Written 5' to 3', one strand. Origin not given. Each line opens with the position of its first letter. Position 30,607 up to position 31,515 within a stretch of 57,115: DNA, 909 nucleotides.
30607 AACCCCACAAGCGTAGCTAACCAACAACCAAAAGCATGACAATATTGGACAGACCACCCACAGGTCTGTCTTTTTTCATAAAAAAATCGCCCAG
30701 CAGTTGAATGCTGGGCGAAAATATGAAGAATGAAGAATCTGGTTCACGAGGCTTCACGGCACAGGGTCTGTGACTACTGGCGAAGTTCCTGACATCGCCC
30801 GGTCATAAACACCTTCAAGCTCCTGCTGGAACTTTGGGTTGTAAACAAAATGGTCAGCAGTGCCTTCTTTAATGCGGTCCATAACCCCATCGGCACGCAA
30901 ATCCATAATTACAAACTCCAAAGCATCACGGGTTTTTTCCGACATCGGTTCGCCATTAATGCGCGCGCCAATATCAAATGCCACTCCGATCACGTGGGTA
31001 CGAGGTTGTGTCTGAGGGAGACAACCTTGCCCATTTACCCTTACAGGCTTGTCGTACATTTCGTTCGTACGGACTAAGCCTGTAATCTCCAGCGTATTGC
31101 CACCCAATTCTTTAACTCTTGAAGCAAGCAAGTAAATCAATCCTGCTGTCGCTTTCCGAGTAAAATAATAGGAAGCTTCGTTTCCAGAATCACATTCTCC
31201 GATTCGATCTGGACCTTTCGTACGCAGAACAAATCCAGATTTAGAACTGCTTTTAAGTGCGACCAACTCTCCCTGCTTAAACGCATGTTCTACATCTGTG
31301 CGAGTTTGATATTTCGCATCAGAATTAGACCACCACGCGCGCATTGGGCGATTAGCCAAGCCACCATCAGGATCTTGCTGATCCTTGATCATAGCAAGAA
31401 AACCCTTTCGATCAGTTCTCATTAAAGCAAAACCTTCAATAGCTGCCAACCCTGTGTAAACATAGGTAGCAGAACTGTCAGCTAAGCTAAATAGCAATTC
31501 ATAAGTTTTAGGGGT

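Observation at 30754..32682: Four-TM protein combining SLT-like lytic transglycosylase and M15/LAS-like peptidase motifs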

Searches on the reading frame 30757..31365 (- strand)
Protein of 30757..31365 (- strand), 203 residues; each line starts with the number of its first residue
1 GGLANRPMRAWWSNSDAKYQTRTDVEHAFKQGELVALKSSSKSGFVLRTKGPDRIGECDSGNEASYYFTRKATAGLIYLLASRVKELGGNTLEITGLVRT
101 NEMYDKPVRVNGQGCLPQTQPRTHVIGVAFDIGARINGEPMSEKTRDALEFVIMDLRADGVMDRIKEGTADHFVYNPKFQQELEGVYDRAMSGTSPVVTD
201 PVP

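Call 31: find_homologous_proteins(query=A2, max_evalue=0.01)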
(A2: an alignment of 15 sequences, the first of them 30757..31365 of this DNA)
Query A2 (15 sequences): 2004 candidates shared short words with the query, none scored E <= 0.01.

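Call 40: predict_structure(alignment_id=A2)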
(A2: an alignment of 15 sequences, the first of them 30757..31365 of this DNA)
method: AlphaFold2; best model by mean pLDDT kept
length: 203 residues; sequences in the alignment: 15
mean_pLDDT: 56.6   pTM: 0.62
mean pLDDT of the five models: 56.6, 55.5, 55.0, 51.5, 51.3
residues with pLDDT >= 90: 0; 70-90: 59; 50-70: 59; < 50: 85
segments of 3 or more residues with pLDDT < 50: 1-13, 37-48, 50-67, 100-128, 134-138, 200-203
pLDDT, mean of each block of 10 residues (from residue 1): 31 52 61 53 43 36 47 75 74 51 47 39 41 51 79 79 63 70 81 64 35
secondary structure, 60 per line:
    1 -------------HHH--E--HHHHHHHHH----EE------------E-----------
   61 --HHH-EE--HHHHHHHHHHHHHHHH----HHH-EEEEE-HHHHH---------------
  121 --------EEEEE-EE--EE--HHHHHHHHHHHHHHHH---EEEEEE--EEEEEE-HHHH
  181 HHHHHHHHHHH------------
elements in order: H22-30 H71-86 E95-99 H101-105 E129-133 H143-158 E162-167 E170-175 H177-191

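Call 42: search_protein_representatives(alignment_id=A2)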
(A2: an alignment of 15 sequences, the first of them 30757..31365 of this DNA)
Query: 15 sequences, 195 profile positions. Proteins with E-value up to 0.001 (for the whole library): 134; up to 1e-10: 30; up to 1e-30: 4. The best 134 are listed.
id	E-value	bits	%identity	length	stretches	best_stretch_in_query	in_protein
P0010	1.3e-97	341.4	-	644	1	1-192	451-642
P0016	3.2e-81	287.9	-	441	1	1-193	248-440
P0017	1.3e-64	233.7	-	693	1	1-192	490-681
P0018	2.5e-58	213.2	-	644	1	1-193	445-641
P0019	9.5e-23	97.1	-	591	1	3-186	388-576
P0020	1.7e-21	93.0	-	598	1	4-184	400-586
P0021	8.6e-21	90.7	-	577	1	5-192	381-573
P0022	1.2e-19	87.0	-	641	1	6-183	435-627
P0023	2.5e-18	82.6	-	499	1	8-182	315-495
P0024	4.3e-18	81.9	-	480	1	9-183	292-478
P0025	1.4e-17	80.3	-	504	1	16-193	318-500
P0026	3.3e-15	72.5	-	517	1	8-188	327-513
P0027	3.6e-15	72.4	-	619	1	8-183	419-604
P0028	3.8e-15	72.3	-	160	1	41-185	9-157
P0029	1.0e-14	70.9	-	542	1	10-183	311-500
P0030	2.1e-14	69.9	-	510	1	10-184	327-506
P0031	2.5e-14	69.6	-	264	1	8-184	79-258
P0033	4.6e-13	65.5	-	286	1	17-185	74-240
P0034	6.3e-13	65.0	-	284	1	21-184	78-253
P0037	3.8e-12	62.5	-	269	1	20-189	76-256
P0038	4.6e-12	62.2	-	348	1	22-185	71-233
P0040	5.7e-12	61.9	-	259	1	16-185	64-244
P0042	2.0e-11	60.2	-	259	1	23-186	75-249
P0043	3.2e-11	59.5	-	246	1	30-184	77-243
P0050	2.5e-10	56.5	-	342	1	22-191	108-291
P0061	2.4e-09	53.4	-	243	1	20-185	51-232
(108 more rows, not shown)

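Call 44: fold_search(model_id=the predicted structure, library=pdb)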
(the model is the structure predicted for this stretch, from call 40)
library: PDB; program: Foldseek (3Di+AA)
matches with E <= 10: 962; with E <= 0.001: 0
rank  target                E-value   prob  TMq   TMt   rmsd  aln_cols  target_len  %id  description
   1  8brm_SL               5.7e-02  0.54  0.21  0.38  11.5       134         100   13  Giardia ribosome in POST-T state, no E-site tRNA (A6) (released 2023-03-15)
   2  8br8_SL               6.8e-02  0.41  0.20  0.37  12.1       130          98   15  Giardia ribosome in POST-T state (A1) (released 2023-03-15)
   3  6o8n_A                7.2e-02  0.82  0.24  0.45  11.0       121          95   12  Crystal Structure of C9S tetrasulfide state of Sulfide-responsive transcriptional repressor (SqrR) from Rhodobacter ca (released 2020-04-01)
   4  6o8l                  9.7e-02  0.72  0.23  0.46  10.2       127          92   14  Crystal Structure of C9S apo and reduced Sulfide-responsive transcriptional repressor (SqrR) from Rhodobacter capsulatus (released 2020-04-01)
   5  6o8n_B                1.0e-01  0.92  0.21  0.41   2.8        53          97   21  Crystal Structure of C9S tetrasulfide state of Sulfide-responsive transcriptional repressor (SqrR) from Rhodobacter ca (released 2020-04-01)
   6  6o8k                  1.4e-01  0.90  0.21  0.42   2.4        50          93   18  Crystal Structure of apo and reduced Sulfide-responsive transcriptional repressor (SqrR) from Rhodobacter capsulatus. (released 2020-04-01)
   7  6o8m                  1.6e-01  0.63  0.23  0.45  10.3       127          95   14  Crystal Structure of C9S apo Sulfide-responsive transcriptional repressor (SqrR) from Rhodobacter capsulated bound to di (released 2020-04-01)
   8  6rmo_A                1.7e-01  0.14  0.20  0.12  12.6       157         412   10  Structure of Plasmodium falciparum IMP-nucleotidase (released 2020-07-15)
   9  7pwo_K1               2.1e-01  0.30  0.19  0.40  12.7       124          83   11  Cryo-EM structure of Giardia lamblia ribosome at 2.75 A resolution (released 2022-04-20)
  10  8wus_E                2.1e-01  0.06  0.17  0.10  17.1       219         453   10  SpCas9-MMLV RT-pegRNA-target DNA complex (termination) (released 2024-06-05)
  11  6o8o_A                2.5e-01  0.75  0.21  0.40   3.8        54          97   22  Crystal Structure of C9S disulfide state of Sulfide-responsive transcriptional repressor (SqrR) from Rhodobacter capsu (released 2020-04-01)
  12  6o8o_D                2.5e-01  0.44  0.22  0.40  10.7       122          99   12  Crystal Structure of C9S disulfide state of Sulfide-responsive transcriptional repressor (SqrR) from Rhodobacter capsu (released 2020-04-01)
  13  7uoa_A                2.5e-01  0.09  0.15  0.15  13.5       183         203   11  MAGEA4-MTP1 linear peptide complex (released 2022-09-07)
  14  7qep_C0               2.7e-01  0.69  0.20  0.44   3.6        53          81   17  Cryo-EM structure of the ribosome from Encephalitozoon cuniculi (released 2022-02-09)
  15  8btd_SL               2.7e-01  0.28  0.21  0.36  12.9       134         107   13  Giardia Ribosome in PRE-T Hybrid State (D1) (released 2023-03-22)
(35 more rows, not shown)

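Call 47: search_protein_families(library=pfam, alignment_id=A4, max_evalue=0.01)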
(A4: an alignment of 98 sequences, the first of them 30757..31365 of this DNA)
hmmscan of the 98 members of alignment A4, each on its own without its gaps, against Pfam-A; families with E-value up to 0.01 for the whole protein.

A. member 1, window:30757-31365:- (203 aa): 1 family
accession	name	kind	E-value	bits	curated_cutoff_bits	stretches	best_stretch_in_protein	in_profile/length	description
PF18979.5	DUF5715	-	0.00056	20.1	26.8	1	78-172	67-165/171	Family of unknown function (DUF5715)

B. families by the number of members that match (of 98 scanned): 9 families
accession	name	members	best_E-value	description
PF18979.5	DUF5715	81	3.4e-14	Family of unknown function (DUF5715)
PF01464.25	SLT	38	1.5e-21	Transglycosylase SLT domain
PF08291.16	Peptidase_M15_3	4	8.6e-05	Peptidase M15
PF09335.16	VTT_dom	2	5.7e-14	VTT domain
PF03245.18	Phage_lysis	1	0.0019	Bacteriophage Rz lysis protein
PF13406.11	SLT_2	1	0.0021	Transglycosylase SLT domain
PF06737.19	Transglycosylas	1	0.0023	Transglycosylase-like domain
PF06224.18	AlkZ-like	1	0.0032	DNA glycosylase AlkZ-like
PF12472.13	DUF3693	1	0.0038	Phage related protein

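Call 50: search_solved_structures(query=A4, max_evalue=10, show_alignments=5)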
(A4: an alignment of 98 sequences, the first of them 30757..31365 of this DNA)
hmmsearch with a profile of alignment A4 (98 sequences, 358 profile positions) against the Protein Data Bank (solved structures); distinct sequences matched with E-value up to 10: 7.
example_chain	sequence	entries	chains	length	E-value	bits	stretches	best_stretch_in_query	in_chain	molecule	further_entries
9y6s_6y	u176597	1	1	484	0.25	13.8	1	62-159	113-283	Tetratricopeptide repeat protein 29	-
2fja_A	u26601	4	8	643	0.27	13.7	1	36-152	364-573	adenylylsulfate reductase, subunit A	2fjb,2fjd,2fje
1jnr_A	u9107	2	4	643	0.27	13.7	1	36-152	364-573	adenylylsulfate reductase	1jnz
2y8p_A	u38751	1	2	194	0.44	13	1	27-101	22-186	ENDO-TYPE MEMBRANE-BOUND LYTIC MUREIN TRANSGLYCOSYLASE A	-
6gi4_B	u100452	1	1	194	0.46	12.9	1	27-101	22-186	Endo-type membrane-bound lytic murein transglycosylase A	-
6ghz_B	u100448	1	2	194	1.3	11.5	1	27-71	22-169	Endo-type membrane-bound lytic murein transglycosylase A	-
3t36_A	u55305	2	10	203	1.3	11.5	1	27-71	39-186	Endo-type membrane-bound lytic murein transglycosylase A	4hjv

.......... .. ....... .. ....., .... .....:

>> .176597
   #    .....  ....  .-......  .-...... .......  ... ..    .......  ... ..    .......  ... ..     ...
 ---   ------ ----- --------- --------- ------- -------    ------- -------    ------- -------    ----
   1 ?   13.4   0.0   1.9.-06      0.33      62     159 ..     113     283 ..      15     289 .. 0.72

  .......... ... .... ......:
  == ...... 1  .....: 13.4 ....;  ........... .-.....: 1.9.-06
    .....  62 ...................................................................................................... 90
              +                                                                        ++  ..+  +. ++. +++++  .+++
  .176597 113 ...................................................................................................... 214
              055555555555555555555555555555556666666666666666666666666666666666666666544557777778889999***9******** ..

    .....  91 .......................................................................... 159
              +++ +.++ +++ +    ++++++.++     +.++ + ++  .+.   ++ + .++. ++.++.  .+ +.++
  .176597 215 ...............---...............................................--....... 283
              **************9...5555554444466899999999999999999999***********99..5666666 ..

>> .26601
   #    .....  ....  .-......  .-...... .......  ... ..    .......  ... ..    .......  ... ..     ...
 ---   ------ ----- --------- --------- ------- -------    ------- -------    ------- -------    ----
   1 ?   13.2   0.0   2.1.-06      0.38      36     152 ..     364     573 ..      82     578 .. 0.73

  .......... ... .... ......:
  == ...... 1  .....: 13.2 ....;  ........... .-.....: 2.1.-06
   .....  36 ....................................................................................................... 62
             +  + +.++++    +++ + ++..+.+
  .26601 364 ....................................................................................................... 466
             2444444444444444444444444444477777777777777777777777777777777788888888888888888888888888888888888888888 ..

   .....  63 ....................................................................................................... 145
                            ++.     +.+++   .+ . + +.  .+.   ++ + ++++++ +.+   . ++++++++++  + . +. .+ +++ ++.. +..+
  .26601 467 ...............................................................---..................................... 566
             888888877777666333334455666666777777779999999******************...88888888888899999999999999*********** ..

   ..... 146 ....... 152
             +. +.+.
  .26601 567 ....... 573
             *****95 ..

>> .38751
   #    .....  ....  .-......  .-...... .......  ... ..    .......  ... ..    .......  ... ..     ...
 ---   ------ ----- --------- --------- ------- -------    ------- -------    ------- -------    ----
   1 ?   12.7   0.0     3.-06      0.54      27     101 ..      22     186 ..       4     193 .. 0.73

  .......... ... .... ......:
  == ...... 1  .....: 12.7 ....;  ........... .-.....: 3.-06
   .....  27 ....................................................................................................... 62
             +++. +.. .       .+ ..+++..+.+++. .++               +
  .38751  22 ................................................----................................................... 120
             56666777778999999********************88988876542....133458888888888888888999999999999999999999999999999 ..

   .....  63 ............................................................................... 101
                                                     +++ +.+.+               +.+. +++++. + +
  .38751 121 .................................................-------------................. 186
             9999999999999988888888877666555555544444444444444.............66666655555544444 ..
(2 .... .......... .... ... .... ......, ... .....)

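Call 51: search_protein_families(library=pfam, proteins=[P0031, P0033, P0034, P0037, P0040, P0042, P0043, P0061, P0019, P0023], max_evalue=10)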
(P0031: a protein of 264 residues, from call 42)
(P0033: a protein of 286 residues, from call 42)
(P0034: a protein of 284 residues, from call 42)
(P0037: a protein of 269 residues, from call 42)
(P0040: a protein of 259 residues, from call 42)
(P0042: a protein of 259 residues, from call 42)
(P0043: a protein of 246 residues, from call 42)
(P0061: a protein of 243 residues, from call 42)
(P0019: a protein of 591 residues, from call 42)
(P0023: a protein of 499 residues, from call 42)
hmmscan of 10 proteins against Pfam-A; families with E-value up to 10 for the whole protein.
P0031 (264 aa): 1 family
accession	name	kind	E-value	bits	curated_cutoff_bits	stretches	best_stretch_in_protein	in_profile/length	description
PF18979.5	DUF5715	-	3.5e-09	37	26.8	1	165-243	81-170/171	Family of unknown function (DUF5715)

P0033 (286 aa): 1 family
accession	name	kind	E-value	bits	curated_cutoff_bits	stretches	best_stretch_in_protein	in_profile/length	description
PF18979.5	DUF5715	-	3.3e-10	40.3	26.8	1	142-222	77-168/171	Family of unknown function (DUF5715)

P0034 (284 aa): 1 family
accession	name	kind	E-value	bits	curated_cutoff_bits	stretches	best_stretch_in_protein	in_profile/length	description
PF18979.5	DUF5715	-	4e-06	27.1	26.8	1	148-237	74-169/171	Family of unknown function (DUF5715)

P0037 (269 aa): 2 families
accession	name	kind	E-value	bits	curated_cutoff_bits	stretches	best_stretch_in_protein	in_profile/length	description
PF18979.5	DUF5715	-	2.3e-06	27.8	26.8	1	132-235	56-169/171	Family of unknown function (DUF5715)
PF22114.2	NUP120_helical_2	-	0.1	13.1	21.5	1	53-101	33-81/184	Nucleoporin NUP120, helical domain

P0040 (259 aa): 1 family
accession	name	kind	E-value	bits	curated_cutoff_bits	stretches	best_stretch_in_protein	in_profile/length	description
PF18979.5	DUF5715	-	1.6e-05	25.1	26.8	1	120-227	52-169/171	Family of unknown function (DUF5715)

P0042 (259 aa): 1 family
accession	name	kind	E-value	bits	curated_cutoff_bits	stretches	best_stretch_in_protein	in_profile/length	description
PF18979.5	DUF5715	-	1.6e-07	31.6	26.8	1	127-197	56-124/171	Family of unknown function (DUF5715)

P0043 (246 aa): 1 family
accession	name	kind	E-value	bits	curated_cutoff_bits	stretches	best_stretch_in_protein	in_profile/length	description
PF18979.5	DUF5715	-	3.2e-07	30.6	26.8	1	119-227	52-169/171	Family of unknown function (DUF5715)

P0061 (243 aa): 0 families

P0019 (591 aa): 5 families
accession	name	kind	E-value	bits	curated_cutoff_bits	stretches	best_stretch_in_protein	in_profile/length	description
PF01464.25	SLT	-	7.8e-09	35.6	21.3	1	176-301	3-107/117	Transglycosylase SLT domain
PF18979.5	DUF5715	-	3.9e-08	33.6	26.8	1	480-524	80-123/171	Family of unknown function (DUF5715)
PF22497.1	DUF6989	-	0.067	13.4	27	1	16-57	27-68/146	Domain of unknown function (DUF6989)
PF06904.17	Extensin-like_C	-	0.15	12.6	25.4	1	453-525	47-117/176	Extensin-like protein C-terminus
PF18691.7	Cdc13_OB2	-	0.18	12.4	25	1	544-579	43-78/111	Cell division control protein 13, OB2 domain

P0023 (499 aa): 3 families
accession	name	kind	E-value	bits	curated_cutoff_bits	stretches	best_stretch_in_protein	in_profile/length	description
PF01464.25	SLT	-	2.7e-14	53.2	21.3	2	174-221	60-108/117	Transglycosylase SLT domain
PF18979.5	DUF5715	-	1.7e-09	38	26.8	1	396-481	71-169/171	Family of unknown function (DUF5715)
PF06737.19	Transglycosylas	-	0.28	12.3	27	1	92-130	4-42/77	Transglycosylase-like domain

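Call 54: search_protein_families(library=phrogs, alignment_id=A4, max_evalue=0.01)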
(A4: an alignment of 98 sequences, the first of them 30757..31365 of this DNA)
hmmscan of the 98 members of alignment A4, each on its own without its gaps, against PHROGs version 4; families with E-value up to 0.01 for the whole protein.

A. member 1, window:30757-31365:- (203 aa): 1 family
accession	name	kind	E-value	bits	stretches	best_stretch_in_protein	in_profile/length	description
phrog_3261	-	unknown function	0.0038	18.7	0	23-131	7-95/108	-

B. families by the number of members that match (of 98 scanned): 23 families
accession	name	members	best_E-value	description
phrog_342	-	34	3.8e-19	internal virion protein with endolysin domain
phrog_13449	-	32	1.7e-15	transglycosylase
phrog_669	-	31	3.8e-20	endolysin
phrog_2013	-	31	5.4e-18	lytic tail protein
phrog_12507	-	23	5.2e-11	transglycosylase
phrog_14342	-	15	1.1e-09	lytic tail fiber protein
phrog_4067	-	13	1.3e-06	transglycosylase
phrog_2533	-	10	3.7e-10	-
phrog_28504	-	9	1.1e-08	lytic tail fiber protein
phrog_21143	-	8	7.8e-08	lytic tail fiber protein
phrog_22520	-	4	9.6e-06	-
phrog_28981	-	3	5.1e-07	transglycosylase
phrog_894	-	2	0.00011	endolysin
phrog_1506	-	2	0.00069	tail length tape measure protein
phrog_35176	-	2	0.00069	-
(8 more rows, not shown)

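Call 55: search_dna_similar(query=window:30757-31365:-, collection=phages, mode=protein, max_evalue=10, max_rows=15)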
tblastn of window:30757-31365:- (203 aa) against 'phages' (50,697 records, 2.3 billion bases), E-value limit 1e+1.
No match.
